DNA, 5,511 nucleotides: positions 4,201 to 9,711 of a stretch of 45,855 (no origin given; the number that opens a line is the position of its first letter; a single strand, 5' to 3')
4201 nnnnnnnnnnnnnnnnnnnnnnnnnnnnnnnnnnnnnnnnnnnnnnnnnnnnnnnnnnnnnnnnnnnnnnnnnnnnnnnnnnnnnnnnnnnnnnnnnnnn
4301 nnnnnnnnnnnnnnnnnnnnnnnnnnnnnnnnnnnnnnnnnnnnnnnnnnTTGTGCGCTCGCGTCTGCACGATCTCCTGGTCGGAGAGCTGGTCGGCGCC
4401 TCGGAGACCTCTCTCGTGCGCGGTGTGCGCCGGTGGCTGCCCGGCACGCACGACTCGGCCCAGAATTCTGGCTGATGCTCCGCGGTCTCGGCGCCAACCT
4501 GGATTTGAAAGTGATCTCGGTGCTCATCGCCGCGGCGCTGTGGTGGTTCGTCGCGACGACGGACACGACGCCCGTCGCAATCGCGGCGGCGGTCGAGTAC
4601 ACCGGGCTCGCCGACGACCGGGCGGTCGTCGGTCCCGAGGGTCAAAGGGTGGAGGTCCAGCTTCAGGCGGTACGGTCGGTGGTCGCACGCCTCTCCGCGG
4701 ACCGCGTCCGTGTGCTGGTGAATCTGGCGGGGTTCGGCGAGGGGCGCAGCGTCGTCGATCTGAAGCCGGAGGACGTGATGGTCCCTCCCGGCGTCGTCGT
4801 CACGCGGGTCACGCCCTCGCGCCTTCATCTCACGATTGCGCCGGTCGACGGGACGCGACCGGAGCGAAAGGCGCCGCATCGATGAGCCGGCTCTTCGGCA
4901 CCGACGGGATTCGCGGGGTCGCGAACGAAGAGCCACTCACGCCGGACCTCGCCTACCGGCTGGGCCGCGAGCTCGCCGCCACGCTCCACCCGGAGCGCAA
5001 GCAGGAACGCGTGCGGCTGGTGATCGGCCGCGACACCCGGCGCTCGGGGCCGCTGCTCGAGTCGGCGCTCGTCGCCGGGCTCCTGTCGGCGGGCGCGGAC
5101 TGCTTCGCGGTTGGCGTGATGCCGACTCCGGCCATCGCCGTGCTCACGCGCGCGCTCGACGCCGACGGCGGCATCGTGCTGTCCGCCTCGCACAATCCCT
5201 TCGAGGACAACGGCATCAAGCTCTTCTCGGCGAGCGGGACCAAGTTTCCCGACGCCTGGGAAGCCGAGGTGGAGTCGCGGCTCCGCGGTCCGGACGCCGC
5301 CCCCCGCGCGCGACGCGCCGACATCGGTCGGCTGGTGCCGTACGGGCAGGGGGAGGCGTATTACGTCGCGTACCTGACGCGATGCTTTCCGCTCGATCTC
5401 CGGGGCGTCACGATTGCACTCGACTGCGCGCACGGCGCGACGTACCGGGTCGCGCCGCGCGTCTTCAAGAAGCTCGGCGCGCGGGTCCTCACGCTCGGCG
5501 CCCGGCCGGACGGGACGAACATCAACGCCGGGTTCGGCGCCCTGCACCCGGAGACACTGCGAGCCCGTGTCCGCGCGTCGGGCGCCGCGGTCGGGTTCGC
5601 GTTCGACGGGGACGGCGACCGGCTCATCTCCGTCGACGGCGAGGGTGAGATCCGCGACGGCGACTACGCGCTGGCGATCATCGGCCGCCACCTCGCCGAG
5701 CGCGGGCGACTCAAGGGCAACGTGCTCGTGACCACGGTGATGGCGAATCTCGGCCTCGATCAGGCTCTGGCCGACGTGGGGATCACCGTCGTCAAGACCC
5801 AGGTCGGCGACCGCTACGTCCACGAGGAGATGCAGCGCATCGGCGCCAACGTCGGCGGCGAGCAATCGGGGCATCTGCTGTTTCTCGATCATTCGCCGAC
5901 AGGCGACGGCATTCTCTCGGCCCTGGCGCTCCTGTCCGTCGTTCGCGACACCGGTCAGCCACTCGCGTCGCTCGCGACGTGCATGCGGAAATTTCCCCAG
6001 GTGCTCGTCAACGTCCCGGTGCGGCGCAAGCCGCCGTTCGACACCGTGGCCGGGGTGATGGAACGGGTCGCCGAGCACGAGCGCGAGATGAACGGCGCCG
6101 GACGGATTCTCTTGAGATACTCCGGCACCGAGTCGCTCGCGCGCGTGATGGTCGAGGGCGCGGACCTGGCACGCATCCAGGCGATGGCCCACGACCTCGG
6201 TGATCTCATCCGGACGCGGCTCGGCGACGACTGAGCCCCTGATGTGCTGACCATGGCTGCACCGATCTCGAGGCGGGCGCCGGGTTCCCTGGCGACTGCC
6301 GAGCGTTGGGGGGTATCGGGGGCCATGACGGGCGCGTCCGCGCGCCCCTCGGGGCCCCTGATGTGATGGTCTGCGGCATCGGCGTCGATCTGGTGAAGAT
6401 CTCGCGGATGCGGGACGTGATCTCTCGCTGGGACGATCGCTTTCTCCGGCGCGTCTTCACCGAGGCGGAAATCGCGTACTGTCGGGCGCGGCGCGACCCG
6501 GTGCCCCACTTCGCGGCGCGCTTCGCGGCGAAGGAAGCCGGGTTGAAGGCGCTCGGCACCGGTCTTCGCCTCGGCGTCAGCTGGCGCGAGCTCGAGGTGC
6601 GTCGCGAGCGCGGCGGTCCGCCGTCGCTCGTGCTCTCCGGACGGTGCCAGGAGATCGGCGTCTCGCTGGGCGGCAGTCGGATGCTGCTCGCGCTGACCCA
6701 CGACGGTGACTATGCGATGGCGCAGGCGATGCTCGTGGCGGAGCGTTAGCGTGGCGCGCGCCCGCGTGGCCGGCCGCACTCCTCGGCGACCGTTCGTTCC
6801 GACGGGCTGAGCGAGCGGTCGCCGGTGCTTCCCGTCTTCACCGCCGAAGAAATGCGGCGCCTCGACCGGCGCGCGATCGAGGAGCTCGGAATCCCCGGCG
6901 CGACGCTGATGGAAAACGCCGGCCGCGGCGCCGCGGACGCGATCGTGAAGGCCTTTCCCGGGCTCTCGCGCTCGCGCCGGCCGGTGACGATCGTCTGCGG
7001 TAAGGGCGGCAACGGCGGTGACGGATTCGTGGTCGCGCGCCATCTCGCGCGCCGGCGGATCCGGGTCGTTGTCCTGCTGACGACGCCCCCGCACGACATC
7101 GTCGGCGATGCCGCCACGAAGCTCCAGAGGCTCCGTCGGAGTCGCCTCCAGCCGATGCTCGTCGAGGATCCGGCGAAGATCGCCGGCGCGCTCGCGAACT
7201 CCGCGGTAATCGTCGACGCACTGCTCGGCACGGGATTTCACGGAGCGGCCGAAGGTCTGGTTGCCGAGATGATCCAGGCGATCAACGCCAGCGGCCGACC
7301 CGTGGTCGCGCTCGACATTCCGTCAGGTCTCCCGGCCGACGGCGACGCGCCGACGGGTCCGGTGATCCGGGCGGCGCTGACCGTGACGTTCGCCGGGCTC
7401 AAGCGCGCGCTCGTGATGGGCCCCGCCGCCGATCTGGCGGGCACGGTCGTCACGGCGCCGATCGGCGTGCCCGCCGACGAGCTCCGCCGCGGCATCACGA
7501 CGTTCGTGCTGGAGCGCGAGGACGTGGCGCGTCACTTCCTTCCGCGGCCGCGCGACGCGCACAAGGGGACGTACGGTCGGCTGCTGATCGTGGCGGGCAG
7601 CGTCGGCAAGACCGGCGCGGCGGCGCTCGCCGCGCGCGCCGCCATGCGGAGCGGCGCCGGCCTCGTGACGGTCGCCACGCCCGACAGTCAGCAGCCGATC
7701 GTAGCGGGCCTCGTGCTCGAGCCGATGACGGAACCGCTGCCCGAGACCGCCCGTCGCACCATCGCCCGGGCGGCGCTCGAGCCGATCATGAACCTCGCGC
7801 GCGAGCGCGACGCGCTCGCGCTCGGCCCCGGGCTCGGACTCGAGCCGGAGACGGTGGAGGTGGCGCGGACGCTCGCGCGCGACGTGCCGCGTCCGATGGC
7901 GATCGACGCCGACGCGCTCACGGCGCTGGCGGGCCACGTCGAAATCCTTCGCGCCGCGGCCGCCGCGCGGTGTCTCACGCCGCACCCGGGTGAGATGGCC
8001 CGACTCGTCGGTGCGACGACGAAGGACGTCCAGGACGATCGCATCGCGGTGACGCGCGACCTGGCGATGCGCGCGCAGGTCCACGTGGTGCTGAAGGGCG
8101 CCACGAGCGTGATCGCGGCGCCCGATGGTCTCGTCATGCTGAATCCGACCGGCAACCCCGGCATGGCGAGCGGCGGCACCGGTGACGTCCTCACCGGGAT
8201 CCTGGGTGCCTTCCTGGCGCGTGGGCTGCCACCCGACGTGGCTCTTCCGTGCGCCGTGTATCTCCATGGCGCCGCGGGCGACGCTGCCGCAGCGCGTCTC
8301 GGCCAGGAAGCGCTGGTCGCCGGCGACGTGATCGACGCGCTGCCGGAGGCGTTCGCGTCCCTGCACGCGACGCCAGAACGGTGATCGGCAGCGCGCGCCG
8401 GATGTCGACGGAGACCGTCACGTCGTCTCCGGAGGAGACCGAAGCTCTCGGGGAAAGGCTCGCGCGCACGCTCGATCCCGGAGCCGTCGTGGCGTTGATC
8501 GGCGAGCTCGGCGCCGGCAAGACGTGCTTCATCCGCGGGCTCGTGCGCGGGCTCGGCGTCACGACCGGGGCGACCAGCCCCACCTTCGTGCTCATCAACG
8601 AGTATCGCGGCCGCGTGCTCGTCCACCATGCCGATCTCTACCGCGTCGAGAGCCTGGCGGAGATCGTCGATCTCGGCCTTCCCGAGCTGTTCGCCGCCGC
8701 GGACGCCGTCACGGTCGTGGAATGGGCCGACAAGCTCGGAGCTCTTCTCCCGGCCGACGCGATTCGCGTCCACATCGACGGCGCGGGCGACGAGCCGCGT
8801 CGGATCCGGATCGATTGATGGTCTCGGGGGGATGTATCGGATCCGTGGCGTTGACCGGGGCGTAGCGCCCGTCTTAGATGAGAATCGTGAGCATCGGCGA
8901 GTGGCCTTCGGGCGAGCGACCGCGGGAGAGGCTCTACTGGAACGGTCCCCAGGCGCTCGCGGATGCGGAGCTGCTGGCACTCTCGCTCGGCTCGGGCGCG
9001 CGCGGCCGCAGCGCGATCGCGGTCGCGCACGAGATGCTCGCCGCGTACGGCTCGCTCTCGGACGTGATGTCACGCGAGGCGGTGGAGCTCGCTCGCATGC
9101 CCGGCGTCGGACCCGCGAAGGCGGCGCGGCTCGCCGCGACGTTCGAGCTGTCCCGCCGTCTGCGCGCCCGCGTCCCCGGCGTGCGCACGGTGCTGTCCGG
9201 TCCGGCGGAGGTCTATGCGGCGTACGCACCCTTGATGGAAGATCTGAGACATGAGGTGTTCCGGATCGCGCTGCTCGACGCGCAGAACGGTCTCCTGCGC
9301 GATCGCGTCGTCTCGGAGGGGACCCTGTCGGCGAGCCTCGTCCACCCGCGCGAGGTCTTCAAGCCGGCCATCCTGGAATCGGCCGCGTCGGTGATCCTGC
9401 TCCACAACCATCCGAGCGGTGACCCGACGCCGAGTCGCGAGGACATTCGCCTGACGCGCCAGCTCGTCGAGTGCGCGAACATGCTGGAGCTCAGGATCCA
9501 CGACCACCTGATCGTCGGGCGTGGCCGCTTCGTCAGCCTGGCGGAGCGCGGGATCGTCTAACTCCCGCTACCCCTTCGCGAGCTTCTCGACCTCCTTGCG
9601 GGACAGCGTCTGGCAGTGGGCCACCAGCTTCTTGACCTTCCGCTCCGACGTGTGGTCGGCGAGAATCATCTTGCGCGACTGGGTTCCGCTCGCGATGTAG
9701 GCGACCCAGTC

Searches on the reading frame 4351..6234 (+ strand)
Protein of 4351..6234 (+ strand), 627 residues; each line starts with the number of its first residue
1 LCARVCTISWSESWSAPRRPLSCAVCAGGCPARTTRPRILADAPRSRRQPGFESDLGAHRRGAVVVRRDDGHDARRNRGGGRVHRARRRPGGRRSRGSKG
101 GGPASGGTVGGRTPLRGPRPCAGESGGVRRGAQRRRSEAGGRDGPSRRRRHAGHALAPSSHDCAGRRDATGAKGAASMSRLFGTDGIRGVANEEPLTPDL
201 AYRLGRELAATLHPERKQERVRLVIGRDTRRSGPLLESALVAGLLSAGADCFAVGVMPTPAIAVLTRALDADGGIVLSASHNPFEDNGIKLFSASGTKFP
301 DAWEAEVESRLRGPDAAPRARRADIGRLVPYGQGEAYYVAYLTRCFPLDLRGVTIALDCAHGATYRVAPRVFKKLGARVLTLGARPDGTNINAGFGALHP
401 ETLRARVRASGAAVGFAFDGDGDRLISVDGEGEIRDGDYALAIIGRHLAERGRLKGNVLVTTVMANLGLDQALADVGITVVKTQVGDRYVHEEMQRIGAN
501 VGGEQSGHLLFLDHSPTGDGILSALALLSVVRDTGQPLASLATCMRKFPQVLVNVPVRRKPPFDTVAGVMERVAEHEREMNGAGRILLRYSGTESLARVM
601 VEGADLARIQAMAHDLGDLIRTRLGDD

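Call 12: search_protein_families(library=pfam, proteins=[window:4351-6234:+], max_evalue=0.001)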
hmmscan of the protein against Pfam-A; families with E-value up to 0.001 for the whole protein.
window:4351-6234:+ (627 aa): 4 families
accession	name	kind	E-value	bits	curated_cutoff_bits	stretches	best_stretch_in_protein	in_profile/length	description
PF02878.22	PGM_PMM_I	-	9.4e-42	142.4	22.5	1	180-312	2-132/138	Phosphoglucomutase/phosphomannomutase, alpha/beta/alpha domain I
PF02880.22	PGM_PMM_III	-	9.8e-35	119.6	20.7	1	436-547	1-114/115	Phosphoglucomutase/phosphomannomutase, alpha/beta/alpha domain III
PF00408.26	PGM_PMM_IV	-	9e-14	51.7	23.1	1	552-616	1-65/68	Phosphoglucomutase/phosphomannomutase, C-terminal domain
PF02879.22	PGM_PMM_II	-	3e-13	50.6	29.3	1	338-432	3-103/103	Phosphoglucomutase/phosphomannomutase, alpha/beta/alpha domain II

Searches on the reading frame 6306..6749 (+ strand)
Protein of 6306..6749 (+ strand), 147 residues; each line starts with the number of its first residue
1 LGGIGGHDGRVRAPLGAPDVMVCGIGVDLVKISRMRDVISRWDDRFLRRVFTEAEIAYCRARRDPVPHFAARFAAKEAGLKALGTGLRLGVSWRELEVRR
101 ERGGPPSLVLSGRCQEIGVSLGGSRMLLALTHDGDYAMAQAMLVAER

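Call 12: search_protein_families(library=pfam, proteins=[window:6306-6749:+], max_evalue=0.001)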
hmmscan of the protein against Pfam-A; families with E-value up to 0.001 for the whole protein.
window:6306-6749:+ (147 aa): 1 family
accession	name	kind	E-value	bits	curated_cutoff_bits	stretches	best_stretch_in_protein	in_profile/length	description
PF01648.25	ACPS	-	1.6e-20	73.6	25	1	24-122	1-100/111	4'-phosphopantetheinyl transferase superfamily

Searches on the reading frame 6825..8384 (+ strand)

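Call 12: search_protein_families(library=pfam, proteins=[window:6825-8384:+], max_evalue=0.001)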
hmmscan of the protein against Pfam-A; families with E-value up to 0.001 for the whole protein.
window:6825-8384:+ (519 aa): 2 families
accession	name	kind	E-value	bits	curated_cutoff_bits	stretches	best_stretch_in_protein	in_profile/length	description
PF01256.23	Carb_kinase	-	1.5e-54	185.5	27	1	253-506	1-240/242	NAD(P)H-hydrate dehydratase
PF03853.21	YjeF_N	-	5.7e-45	153.7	24.9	1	26-194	2-168/169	YjeF-related protein N-terminus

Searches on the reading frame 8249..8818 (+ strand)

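Call 12: search_protein_families(library=pfam, proteins=[window:8249-8818:+], max_evalue=0.001)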
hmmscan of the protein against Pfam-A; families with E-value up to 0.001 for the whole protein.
window:8249-8818:+ (189 aa): 1 family
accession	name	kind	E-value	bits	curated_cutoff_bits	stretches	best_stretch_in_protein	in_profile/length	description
PF02367.23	TsaE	-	5e-37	127.1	26.6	1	59-185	2-127/128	Threonylcarbamoyl adenosine biosynthesis protein TsaE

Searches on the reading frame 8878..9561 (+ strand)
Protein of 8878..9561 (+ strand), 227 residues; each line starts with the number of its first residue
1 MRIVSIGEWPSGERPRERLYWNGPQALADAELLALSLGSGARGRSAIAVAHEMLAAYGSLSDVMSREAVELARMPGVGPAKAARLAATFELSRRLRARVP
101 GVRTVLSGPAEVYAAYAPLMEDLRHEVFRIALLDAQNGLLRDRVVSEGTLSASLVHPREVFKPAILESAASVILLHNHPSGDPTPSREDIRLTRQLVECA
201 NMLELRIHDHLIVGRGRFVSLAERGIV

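Call 12: search_protein_families(library=pfam, proteins=[window:8878-9561:+], max_evalue=0.001)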
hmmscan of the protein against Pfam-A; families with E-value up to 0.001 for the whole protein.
window:8878-9561:+ (227 aa): 3 families
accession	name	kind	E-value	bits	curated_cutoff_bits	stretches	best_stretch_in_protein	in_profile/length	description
PF04002.20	RadC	-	2e-43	147.6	22.1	1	107-225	2-120/121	RadC-like JAB domain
PF20582.4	UPF0758_N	-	6.7e-23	81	27.1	1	6-83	1-77/77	UPF0758 N-terminal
PF14520.12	HHH_5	-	0.00024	21.9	27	1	49-86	14-52/57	Helix-hairpin-helix domain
